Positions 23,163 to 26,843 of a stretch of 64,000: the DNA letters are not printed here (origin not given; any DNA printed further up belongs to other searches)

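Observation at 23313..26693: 1126-aa secreted fusion of three lipid/amide hydrolase modules (ceramidase-like, C45 Ntn-acyltransferase-like, alpha/beta hydrolase)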

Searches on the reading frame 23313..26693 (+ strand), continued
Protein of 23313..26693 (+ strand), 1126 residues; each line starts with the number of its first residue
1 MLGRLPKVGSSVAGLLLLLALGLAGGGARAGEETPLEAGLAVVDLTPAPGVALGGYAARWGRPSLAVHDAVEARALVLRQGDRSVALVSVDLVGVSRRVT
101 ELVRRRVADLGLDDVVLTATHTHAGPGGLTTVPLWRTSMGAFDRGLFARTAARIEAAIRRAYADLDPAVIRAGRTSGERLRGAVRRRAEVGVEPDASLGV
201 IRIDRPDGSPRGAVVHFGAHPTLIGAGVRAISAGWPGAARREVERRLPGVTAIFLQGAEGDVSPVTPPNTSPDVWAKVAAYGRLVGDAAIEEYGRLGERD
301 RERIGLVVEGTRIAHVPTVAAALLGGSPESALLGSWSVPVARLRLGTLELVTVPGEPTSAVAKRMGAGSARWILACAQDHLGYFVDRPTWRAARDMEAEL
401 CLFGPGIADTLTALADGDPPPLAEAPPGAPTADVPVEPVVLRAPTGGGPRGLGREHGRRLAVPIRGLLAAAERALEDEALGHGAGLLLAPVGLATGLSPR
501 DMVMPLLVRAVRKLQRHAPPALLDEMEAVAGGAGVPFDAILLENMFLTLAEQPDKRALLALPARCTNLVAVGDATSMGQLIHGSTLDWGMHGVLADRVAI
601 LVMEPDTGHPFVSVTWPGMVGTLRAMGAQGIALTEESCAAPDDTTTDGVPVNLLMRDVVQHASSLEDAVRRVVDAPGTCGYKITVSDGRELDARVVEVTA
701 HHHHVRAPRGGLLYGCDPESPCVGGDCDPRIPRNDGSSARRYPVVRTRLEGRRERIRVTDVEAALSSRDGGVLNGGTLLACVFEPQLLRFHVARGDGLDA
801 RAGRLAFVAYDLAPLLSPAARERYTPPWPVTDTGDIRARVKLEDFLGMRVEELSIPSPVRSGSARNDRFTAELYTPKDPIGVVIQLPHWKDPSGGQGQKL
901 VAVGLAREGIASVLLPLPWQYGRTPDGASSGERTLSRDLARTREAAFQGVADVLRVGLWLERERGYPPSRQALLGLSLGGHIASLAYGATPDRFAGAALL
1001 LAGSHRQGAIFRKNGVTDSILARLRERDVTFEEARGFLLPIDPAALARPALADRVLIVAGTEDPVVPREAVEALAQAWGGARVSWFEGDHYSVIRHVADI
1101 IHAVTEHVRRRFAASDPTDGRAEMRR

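Call 16: search_solved_structures(query=A1, max_evalue=1, show_alignments=3)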
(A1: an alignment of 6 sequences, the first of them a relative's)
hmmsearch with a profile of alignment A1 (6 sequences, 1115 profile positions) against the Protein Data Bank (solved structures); distinct sequences matched with E-value up to 1: 28.
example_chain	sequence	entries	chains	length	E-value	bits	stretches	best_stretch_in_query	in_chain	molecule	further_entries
2zws_A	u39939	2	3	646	2.9e-29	104.7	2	33-273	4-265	Neutral ceramidase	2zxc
4wgk_A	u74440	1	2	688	4.6e-23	84.2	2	33-260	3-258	Neutral ceramidase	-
4z8z_A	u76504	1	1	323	6.4e-15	57.2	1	851-1108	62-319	Uncharacterized protein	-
7wwh_A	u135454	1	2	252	4.8e-05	24.5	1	959-1107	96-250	Alpha/beta hydrolase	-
9h0z_A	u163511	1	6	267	9.2e-05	23.6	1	951-1092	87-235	Serine aminopeptidase S33 domain-containing protein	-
7q4h_A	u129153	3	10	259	0.00011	23.4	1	950-1092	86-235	Hydrolase_4 domain-containing protein | Serine aminopeptidase S33 domain-containing protein | Prolyl oligopeptidase family protein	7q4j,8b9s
9w30_A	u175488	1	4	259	0.00011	23.3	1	955-1080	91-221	Alpha/beta superfamily hydrolase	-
3pf8_A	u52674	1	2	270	0.00071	20.7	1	961-1091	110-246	Cinnamoyl esterase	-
7qjm_A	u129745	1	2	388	0.0018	19.3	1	941-1006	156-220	alpha/beta-hydrolase (202)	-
3pf9_A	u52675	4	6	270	0.0036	18.3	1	964-1091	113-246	Cinnamoyl esterase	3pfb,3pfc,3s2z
3qm1_A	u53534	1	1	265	0.005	17.8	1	964-1090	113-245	Cinnamoyl esterase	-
4fbm_A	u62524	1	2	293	0.021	15.8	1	950-1096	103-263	LipS lipolytic enzyme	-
4fbl_A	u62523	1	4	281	0.023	15.6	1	950-1095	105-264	LipS lipolytic enzyme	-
9pjb_A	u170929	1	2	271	0.035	15.1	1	950-1070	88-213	MHETase MHT043-5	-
7dq9_A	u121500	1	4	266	0.048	14.6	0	1017-1108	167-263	Predicted hydrolases or acyltransferases (Alpha/beta hydrolase superfamily)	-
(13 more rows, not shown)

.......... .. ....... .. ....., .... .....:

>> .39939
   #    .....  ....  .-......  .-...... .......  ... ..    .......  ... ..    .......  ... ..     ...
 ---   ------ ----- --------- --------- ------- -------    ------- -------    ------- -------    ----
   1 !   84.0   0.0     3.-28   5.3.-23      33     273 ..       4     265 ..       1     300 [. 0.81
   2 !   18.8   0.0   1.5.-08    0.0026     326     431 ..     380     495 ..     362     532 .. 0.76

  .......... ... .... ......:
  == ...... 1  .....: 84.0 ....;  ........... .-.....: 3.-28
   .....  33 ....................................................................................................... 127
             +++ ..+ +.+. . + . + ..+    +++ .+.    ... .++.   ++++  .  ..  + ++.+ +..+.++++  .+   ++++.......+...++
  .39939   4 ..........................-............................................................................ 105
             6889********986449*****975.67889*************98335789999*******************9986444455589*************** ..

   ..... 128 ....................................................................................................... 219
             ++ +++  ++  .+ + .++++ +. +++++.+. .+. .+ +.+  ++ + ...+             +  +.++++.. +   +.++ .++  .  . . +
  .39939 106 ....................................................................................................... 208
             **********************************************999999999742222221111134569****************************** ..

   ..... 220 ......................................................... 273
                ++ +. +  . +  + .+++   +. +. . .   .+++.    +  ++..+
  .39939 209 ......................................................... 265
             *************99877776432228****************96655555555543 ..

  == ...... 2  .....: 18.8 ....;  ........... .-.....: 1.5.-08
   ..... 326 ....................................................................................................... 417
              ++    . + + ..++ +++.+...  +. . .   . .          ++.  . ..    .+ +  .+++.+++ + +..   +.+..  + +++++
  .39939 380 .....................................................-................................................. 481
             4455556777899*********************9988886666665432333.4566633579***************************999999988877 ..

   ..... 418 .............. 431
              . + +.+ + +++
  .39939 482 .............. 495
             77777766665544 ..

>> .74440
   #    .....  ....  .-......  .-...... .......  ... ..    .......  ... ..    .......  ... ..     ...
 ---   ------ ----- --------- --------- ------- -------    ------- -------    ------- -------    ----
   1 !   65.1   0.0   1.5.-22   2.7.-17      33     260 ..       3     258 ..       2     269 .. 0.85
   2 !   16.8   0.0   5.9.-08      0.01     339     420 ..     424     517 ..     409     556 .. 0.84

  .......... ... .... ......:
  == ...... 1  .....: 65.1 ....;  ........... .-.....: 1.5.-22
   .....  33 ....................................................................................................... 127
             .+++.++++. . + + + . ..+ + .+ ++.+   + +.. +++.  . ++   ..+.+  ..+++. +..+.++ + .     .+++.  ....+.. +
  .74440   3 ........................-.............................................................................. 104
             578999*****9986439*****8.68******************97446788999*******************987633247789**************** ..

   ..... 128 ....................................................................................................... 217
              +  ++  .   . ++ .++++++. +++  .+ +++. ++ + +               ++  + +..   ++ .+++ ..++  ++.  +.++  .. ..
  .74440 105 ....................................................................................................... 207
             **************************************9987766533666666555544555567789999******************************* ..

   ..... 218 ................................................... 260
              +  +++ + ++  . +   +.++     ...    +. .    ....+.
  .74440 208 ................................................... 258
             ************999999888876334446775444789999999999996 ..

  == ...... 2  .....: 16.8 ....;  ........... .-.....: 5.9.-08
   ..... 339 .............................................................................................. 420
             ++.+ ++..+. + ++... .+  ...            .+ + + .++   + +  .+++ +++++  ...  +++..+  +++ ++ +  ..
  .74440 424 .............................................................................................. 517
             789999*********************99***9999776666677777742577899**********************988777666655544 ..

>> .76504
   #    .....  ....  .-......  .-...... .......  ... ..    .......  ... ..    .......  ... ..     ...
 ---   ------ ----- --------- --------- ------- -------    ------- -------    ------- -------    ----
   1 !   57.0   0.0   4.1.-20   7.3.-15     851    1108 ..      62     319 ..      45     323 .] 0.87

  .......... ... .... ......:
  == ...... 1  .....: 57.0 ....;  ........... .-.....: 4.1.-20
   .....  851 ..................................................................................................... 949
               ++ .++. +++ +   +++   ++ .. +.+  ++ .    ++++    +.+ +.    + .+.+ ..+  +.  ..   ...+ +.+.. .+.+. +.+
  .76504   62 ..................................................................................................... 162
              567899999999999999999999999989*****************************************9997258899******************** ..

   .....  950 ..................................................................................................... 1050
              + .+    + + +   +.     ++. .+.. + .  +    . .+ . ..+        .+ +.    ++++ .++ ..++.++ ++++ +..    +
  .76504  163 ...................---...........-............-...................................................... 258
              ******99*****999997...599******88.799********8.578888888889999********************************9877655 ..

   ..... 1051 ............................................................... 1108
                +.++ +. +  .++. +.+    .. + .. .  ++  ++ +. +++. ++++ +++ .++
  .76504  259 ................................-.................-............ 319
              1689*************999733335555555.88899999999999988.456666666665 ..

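Call 24: search_protein_families(library=pfam, proteins=[L047:5735-6865:+, L047:7296-7850:+, L047:8358-9914:+, L047:9911-11188:+, L047:11185-12408:+, L047:12424-13419:-, L047:13817-15232:-, L047:15265-16251:-, L047:16241-17506:-, L047:17428-18792:-], max_evalue=0.001)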
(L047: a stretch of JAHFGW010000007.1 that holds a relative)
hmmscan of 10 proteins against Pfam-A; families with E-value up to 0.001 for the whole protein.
L047:5735-6865:+ (376 aa): 3 families
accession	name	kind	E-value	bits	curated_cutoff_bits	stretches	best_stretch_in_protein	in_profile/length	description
PF01435.24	Peptidase_M48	-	2.8e-22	79.9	20.3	1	171-372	2-184/186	Peptidase family M48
PF16491.10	Peptidase_M48_N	-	1.7e-19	70.8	27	1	16-166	27-178/179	CAAX prenyl protease N-terminal, five membrane helices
PF10263.15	SprT-like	-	2.2e-05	24.7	25.6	1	207-250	32-77/108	SprT-like family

L047:7296-7850:+ (184 aa): 1 family
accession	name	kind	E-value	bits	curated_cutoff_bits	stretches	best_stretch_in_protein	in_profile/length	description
PF00565.23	SNase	-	8.8e-20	71.6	21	1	62-171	2-106/107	Staphylococcal nuclease homologue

L047:8358-9914:+ (518 aa): 4 families
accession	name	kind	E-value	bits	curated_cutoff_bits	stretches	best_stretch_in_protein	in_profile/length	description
PF01743.26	PolyA_pol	-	5.2e-12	46.6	23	1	29-162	2-125/126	Poly A polymerase head domain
PF12627.12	PolyA_pol_RNAbd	-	1.1e-09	38.3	22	1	188-247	1-60/64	Probable RNA and SrmB- binding site of polymerase A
PF01966.28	HD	-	7.6e-08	33.1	22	1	304-385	21-93/116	HD domain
PF13735.12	tRNA_NucTran2_2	-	5.6e-07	30.1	27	1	441-490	95-145/149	tRNA nucleotidyltransferase domain 2 putative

L047:9911-11188:+ (425 aa): 1 family
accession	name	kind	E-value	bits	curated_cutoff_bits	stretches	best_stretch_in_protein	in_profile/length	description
PF04734.18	Ceramidase_alk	-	2e-19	70.1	32.1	1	45-242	16-229/509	Neutral/alkaline non-lysosomal ceramidase, N-terminal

L047:11185-12408:+ (407 aa): 1 family
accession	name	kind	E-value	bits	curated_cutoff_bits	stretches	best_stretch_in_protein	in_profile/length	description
PF03417.21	AAT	-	1.1e-09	38.8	23.2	1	148-278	6-132/225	Acyl-coenzyme A:6-aminopenicillanic acid acyl-transferase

L047:12424-13419:- (331 aa): 1 family
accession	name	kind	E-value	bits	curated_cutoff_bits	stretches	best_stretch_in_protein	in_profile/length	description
PF02401.23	LYTB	-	1.1e-98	330.3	24.5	1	20-296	1-266/267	LytB protein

L047:13817-15232:- (471 aa): 2 families
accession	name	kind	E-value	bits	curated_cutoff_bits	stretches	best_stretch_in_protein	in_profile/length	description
PF16241.10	DUF4900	-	1.3e-11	45.1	29.4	1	164-220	31-87/89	Domain of unknown function (DUF4900)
PF14341.11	PilX_N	-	0.00051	20.4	25.5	0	27-76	1-50/51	PilX N-terminal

L047:15265-16251:- (328 aa): 2 families
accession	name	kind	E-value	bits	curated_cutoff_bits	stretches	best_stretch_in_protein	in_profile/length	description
PF00326.27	Peptidase_S9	-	5.5e-08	33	22.6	1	161-299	48-179/213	Prolyl oligopeptidase family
PF12740.14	PETase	-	1.4e-05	25.1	28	1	125-205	78-153/263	PET hydrolase-like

L047:16241-17506:- (421 aa): 1 family
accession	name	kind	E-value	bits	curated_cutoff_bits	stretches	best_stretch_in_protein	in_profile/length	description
PF02811.25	PHP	-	3.4e-05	24.7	26.4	1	80-124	2-47/164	PHP domain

L047:17428-18792:- (454 aa): 1 family
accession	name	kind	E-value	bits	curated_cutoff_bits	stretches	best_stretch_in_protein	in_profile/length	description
PF19289.4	PmbA_TldD_3rd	-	1.1e-42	146.1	22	1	219-445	2-220/220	PmbA/TldA metallopeptidase C-terminal domain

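Call 26: search_protein_families(library=pfam, proteins=[L048:7-480:+, L048:501-1904:+, L048:1935-2606:+, L048:2612-3598:+, L048:3614-4171:-, L048:4615-6372:+, L035:429-1931:+, L035:2032-3015:+, L035:3045-4424:+], max_evalue=0.001)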
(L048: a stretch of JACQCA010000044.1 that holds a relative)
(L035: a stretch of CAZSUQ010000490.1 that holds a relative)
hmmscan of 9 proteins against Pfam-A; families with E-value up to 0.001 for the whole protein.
L048:7-480:+ (157 aa): 0 families

L048:501-1904:+ (467 aa): 1 family
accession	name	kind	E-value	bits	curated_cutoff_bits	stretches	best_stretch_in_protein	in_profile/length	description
PF04734.18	Ceramidase_alk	-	1.4e-26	93.7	32.1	1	63-294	2-253/509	Neutral/alkaline non-lysosomal ceramidase, N-terminal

L048:1935-2606:+ (223 aa): 0 families

L048:2612-3598:+ (328 aa): 3 families
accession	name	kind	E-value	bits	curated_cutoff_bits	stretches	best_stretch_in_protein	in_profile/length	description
PF08840.17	BAAT_C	-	1.4e-06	28.9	20.9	1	161-231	8-78/210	BAAT / Acyl-CoA thioester hydrolase C terminal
PF01738.24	DLH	-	0.00034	20.7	21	1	94-203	11-125/217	Dienelactone hydrolase family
PF12697.13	Abhydrolase_6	-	0.00052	21.2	26.3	0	113-296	18-172/217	Alpha/beta hydrolase family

L048:3614-4171:- (185 aa): 0 families

L048:4615-6372:+ (585 aa): 1 family
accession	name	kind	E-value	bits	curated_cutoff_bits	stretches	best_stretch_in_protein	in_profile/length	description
PF00342.24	PGI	-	1.6e-17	63.8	22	1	98-309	96-309/486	Phosphoglucose isomerase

L035:429-1931:+ (500 aa): 0 families

L035:2032-3015:+ (327 aa): 2 families
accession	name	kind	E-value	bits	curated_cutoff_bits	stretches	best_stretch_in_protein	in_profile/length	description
PF00326.27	Peptidase_S9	-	3.3e-05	23.9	22.6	1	158-283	47-164/213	Prolyl oligopeptidase family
PF08840.17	BAAT_C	-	0.00096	19.7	20.9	0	164-262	11-108/210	BAAT / Acyl-CoA thioester hydrolase C terminal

L035:3045-4424:+ (459 aa): 1 family
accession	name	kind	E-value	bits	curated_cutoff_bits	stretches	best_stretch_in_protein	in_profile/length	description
PF04734.18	Ceramidase_alk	-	2.3e-30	106.2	32.1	2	66-272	4-230/509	Neutral/alkaline non-lysosomal ceramidase, N-terminal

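Call 27: search_protein_representatives(alignment_id=A1)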
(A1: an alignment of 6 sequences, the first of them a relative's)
Query: 6 sequences, 1115 profile positions. Proteins with E-value up to 0.001 (for the whole library): 26423; up to 1e-10: 14792; up to 1e-30: 2632. The best 150 are listed.
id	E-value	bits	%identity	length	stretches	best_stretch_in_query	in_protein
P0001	0.0e+00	1885.4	-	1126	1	2-1114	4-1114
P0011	0.0e+00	1328.9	-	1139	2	348-1113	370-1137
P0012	0.0e+00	1224.4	-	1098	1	13-1114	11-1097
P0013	0.0e+00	1073.8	-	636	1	481-1114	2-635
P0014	4.2e-270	915.5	-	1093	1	8-1113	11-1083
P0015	1.2e-260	884.3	-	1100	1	16-1112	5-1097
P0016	1.2e-219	748.4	-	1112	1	24-1114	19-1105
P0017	3.7e-208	710.4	-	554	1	570-1112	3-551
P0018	1.8e-200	685.0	-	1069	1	22-1113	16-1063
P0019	1.4e-181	622.5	-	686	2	516-1113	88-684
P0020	2.4e-179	615.0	-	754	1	13-693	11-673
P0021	7.1e-177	606.8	-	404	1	714-1114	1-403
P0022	1.9e-169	582.2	-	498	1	10-468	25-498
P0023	6.2e-168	577.2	-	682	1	434-1112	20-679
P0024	4.8e-161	554.4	-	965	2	21-544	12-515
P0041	2.5e-118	413.0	-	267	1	849-1115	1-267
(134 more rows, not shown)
